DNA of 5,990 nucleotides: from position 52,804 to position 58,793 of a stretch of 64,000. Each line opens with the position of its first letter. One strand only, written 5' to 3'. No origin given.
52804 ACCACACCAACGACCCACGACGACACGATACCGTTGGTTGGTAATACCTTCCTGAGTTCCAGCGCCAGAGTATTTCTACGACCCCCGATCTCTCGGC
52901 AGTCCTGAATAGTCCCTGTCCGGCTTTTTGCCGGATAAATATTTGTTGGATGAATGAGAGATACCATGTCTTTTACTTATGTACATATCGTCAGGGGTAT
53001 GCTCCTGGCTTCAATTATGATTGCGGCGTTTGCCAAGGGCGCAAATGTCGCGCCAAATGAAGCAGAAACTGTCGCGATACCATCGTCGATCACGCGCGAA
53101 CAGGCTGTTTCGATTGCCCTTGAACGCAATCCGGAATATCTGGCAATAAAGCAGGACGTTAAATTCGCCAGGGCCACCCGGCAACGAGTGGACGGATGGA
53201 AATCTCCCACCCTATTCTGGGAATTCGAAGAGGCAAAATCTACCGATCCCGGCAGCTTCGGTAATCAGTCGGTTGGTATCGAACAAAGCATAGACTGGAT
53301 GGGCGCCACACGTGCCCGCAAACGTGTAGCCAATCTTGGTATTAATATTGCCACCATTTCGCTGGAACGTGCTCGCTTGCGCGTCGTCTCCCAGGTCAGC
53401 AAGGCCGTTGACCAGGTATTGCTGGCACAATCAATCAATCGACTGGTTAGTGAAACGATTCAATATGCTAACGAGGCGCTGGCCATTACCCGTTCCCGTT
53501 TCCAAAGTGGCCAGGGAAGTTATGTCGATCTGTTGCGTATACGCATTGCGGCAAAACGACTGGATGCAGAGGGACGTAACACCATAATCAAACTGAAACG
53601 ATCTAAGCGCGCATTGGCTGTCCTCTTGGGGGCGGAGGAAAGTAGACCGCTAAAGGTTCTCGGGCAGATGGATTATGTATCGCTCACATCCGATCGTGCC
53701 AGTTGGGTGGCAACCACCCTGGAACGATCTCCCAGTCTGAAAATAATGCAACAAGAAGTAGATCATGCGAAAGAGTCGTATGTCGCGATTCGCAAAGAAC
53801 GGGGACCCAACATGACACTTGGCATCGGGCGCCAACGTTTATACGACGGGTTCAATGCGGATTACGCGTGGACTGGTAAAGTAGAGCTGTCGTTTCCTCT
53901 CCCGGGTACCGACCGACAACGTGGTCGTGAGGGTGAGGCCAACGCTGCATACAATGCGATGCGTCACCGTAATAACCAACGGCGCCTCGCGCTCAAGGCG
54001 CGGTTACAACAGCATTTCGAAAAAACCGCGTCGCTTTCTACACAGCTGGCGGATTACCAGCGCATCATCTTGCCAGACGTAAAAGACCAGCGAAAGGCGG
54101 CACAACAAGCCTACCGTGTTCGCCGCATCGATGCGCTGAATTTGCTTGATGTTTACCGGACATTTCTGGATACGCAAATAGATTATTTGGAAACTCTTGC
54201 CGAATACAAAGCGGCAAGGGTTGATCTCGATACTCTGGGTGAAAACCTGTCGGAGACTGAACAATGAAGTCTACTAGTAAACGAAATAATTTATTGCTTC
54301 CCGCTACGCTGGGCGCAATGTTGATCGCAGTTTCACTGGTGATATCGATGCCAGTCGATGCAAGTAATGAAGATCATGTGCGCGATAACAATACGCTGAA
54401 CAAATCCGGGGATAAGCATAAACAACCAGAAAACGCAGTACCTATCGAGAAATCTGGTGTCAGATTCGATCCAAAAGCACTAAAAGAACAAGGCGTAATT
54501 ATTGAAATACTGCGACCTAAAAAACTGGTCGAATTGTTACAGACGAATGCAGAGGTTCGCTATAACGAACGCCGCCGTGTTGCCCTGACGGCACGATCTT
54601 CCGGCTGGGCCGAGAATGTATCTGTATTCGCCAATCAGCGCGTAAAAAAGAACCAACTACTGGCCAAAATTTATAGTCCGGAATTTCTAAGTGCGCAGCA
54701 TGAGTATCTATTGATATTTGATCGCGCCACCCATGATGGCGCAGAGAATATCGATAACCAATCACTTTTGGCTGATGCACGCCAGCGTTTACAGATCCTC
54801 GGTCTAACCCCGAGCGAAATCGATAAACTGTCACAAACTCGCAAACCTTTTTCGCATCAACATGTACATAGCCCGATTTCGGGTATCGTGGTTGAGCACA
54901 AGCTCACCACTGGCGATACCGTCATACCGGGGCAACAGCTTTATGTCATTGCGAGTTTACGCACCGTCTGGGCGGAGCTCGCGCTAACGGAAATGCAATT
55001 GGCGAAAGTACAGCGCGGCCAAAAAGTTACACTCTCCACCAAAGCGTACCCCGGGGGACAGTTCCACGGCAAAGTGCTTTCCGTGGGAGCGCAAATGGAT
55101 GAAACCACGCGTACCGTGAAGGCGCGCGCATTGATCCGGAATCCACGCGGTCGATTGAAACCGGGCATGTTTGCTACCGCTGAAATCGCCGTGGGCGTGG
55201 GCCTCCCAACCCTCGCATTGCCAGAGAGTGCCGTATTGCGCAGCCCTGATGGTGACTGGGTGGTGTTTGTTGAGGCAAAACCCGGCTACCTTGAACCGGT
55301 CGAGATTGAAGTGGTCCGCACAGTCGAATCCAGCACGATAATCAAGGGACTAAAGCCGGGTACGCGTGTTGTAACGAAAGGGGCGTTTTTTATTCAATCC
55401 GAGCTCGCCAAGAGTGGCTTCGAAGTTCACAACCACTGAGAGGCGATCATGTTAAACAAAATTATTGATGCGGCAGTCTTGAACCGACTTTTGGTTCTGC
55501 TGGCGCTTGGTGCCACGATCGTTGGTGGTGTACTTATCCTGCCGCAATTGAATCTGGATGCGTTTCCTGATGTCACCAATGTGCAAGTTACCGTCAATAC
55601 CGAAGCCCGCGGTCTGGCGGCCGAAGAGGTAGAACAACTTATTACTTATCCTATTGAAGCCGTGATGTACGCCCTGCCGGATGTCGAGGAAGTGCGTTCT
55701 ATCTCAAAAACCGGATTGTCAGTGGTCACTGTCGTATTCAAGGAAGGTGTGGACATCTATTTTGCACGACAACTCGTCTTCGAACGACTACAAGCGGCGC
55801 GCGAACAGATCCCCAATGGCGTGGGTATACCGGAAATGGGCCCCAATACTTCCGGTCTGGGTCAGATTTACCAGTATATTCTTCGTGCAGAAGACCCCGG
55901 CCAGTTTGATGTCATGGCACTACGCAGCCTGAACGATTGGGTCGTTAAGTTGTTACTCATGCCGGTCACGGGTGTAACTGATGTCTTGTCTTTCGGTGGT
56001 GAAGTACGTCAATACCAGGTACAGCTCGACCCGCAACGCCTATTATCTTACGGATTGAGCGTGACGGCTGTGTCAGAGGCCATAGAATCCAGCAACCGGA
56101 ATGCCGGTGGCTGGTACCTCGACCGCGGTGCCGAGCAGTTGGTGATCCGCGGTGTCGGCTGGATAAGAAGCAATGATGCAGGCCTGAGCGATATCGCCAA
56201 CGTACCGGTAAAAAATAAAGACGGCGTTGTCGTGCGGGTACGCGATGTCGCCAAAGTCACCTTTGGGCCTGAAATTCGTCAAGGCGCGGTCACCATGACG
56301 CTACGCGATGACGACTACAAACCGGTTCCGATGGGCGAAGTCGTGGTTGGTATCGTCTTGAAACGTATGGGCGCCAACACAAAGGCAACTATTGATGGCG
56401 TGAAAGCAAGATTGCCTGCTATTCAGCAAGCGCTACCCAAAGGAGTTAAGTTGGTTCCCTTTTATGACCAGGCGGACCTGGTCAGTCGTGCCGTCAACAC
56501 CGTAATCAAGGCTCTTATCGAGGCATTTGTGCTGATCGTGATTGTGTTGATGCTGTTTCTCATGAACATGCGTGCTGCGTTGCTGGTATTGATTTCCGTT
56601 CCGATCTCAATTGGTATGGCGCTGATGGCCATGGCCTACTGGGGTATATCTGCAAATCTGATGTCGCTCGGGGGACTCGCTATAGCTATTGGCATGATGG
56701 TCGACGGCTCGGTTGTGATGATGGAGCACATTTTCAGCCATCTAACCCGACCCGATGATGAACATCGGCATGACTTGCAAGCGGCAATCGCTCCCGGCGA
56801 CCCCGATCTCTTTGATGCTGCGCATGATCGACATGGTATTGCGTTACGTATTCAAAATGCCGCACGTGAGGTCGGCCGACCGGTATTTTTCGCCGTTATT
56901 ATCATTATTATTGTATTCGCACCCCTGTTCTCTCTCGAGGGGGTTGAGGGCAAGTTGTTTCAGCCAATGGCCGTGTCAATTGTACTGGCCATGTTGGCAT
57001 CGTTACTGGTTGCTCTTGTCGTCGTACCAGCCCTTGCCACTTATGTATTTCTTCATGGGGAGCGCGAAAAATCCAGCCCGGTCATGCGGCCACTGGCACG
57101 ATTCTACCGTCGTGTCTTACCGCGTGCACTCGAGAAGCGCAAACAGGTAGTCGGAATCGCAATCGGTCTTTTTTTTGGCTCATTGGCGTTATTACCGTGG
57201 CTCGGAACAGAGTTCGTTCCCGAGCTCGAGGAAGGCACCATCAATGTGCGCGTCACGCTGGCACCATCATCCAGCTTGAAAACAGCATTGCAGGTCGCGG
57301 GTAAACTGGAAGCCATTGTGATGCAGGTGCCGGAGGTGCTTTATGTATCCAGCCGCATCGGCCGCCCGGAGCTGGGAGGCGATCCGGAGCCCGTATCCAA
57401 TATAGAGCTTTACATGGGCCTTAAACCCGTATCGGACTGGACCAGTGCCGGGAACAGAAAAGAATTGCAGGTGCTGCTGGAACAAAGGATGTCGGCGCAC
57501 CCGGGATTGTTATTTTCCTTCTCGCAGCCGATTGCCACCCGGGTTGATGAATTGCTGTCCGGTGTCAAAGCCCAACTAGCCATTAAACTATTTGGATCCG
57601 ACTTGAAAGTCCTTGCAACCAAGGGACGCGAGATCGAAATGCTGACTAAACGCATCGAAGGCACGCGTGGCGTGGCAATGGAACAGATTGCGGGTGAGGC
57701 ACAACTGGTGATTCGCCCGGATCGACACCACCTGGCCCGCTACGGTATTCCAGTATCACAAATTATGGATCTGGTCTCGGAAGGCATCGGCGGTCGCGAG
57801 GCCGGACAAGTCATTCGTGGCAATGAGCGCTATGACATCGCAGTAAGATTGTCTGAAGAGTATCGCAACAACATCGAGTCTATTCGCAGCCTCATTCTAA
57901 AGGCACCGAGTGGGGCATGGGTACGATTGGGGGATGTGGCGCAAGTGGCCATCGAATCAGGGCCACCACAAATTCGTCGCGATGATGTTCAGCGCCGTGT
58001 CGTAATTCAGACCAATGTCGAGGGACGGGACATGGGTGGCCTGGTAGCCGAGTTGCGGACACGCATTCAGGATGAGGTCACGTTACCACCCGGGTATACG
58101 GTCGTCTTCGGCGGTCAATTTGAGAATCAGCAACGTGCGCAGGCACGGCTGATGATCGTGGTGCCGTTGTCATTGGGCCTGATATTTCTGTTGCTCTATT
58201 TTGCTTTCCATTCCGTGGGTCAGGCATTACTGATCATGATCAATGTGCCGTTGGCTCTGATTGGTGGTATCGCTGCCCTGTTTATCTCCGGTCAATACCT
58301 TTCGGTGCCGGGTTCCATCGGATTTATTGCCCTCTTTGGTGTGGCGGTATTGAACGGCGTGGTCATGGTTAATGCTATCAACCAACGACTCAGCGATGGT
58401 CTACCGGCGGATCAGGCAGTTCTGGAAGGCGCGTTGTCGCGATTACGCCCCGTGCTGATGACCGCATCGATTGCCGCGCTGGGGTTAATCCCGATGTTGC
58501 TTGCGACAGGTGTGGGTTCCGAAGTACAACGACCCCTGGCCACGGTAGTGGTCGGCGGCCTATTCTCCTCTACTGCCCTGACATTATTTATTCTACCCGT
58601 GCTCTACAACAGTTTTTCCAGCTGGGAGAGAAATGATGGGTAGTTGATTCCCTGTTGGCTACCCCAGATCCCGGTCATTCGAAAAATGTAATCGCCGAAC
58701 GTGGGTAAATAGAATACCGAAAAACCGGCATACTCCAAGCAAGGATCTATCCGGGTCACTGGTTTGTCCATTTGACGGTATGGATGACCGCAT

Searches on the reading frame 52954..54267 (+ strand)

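Call 94: search_protein_families(library=pfam, proteins=[window:52954-54267:+], max_evalue=0.001)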
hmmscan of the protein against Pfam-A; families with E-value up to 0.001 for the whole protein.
window:52954-54267:+ (437 aa): 1 family
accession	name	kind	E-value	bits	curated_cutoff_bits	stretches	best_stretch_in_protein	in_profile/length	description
PF02321.23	OEP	-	7.6e-36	124.1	22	2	251-427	4-184/187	Outer membrane efflux protein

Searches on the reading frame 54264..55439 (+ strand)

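Call 94: search_protein_families(library=pfam, proteins=[window:54264-55439:+], max_evalue=0.001)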
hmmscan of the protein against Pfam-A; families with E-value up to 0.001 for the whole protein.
window:54264-55439:+ (391 aa): 4 families
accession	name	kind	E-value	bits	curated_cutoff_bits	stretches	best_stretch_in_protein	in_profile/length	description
PF16576.10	HlyD_D23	-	3e-61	206.9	30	1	90-304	4-214/214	Barrel-sandwich domain of CusB or HlyD membrane-fusion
PF13437.12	HlyD_3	-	1.1e-16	61.9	22.2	1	201-301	2-106/106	HlyD family secretion protein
PF16572.11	HlyD_D4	-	0.00017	21.8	26.4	1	133-194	1-54/55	Long alpha hairpin domain of cation efflux system protein, CusB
PF00529.27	CusB_dom_1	-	0.00024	21.7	26.5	0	223-371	12-89/89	Cation efflux system protein CusB domain 1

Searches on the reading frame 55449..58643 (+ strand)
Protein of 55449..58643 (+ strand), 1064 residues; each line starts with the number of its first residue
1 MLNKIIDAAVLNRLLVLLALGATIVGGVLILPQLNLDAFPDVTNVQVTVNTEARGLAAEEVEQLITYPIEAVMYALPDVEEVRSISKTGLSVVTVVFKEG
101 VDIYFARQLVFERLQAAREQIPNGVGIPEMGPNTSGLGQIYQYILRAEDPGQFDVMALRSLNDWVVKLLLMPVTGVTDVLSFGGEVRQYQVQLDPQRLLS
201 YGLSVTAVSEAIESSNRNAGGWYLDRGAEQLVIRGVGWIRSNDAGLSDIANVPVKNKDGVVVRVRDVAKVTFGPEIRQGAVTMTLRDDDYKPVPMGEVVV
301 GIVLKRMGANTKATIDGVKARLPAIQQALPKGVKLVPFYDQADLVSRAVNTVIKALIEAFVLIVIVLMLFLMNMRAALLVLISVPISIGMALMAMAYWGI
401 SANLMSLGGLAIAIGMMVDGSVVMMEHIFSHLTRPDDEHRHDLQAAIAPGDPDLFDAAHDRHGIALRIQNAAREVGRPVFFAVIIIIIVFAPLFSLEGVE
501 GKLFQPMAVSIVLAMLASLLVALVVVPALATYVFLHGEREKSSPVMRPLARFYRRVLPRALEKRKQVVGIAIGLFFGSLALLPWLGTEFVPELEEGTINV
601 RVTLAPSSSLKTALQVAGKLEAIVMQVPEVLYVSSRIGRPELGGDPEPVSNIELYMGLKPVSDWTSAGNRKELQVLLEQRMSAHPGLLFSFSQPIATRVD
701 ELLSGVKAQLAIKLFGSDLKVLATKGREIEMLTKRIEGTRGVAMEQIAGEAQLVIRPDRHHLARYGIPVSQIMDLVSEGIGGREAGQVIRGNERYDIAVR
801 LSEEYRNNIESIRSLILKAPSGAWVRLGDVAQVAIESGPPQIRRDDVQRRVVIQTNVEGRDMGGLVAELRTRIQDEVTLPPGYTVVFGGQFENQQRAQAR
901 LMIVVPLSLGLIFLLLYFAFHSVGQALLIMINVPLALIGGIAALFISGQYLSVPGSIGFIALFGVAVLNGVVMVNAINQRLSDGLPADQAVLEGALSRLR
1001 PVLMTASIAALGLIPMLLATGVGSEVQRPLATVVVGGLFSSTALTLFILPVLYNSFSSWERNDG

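Call 94: search_protein_families(library=pfam, proteins=[window:55449-58643:+], max_evalue=0.001)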
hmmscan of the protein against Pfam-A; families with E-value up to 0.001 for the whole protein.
window:55449-58643:+ (1064 aa): 2 families
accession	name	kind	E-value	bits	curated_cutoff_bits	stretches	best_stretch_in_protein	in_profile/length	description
PF00873.25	ACR_tran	-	1.6e-270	900.6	28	1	9-1056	5-1020/1021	AcrB/AcrD/AcrF family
PF03176.21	MMPL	-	6.6e-07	29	20.5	0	468-533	240-302/333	MMPL family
